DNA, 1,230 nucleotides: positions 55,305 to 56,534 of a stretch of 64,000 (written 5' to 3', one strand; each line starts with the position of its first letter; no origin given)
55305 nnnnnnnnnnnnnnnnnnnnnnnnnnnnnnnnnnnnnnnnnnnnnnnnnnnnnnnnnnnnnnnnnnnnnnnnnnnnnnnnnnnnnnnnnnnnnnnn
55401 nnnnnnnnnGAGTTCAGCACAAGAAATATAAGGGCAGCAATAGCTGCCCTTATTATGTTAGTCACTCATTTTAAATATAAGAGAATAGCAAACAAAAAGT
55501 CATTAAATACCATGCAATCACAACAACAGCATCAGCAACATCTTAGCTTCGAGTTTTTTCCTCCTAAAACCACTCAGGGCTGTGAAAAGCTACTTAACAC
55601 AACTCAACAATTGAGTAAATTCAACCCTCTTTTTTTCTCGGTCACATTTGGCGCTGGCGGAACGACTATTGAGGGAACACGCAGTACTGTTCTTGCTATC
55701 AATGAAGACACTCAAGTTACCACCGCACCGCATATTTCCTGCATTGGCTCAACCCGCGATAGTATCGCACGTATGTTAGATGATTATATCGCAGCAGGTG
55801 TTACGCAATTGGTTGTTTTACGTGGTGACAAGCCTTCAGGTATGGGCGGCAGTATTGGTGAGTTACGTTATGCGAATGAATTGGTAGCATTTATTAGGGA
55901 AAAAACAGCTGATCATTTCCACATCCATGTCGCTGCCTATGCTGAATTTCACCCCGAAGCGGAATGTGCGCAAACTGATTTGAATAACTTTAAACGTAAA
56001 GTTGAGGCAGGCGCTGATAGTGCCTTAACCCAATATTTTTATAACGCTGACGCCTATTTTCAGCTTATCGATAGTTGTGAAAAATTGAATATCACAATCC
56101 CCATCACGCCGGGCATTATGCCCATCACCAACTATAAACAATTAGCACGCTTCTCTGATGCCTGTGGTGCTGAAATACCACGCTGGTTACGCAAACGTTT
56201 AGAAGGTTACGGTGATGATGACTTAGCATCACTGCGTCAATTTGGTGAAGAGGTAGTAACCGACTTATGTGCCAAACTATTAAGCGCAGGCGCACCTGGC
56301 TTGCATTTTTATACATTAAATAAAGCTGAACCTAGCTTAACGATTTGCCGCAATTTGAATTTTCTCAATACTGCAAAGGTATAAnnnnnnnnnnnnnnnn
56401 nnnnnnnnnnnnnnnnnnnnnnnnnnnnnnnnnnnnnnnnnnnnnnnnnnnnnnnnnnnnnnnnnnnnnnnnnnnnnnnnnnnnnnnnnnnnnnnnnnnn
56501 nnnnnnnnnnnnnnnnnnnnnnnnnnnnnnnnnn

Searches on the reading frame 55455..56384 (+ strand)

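Call 69: search_protein_families(library=pfam, proteins=[window:55455-56384:+], max_evalue=0.000001)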
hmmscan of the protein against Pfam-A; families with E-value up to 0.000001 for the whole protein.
window:55455-56384:+ (309 aa): 1 family
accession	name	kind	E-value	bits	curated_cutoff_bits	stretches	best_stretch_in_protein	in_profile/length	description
PF02219.23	MTHFR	-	2.8e-85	286.6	24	1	22-301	5-286/287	Methylenetetrahydrofolate reductase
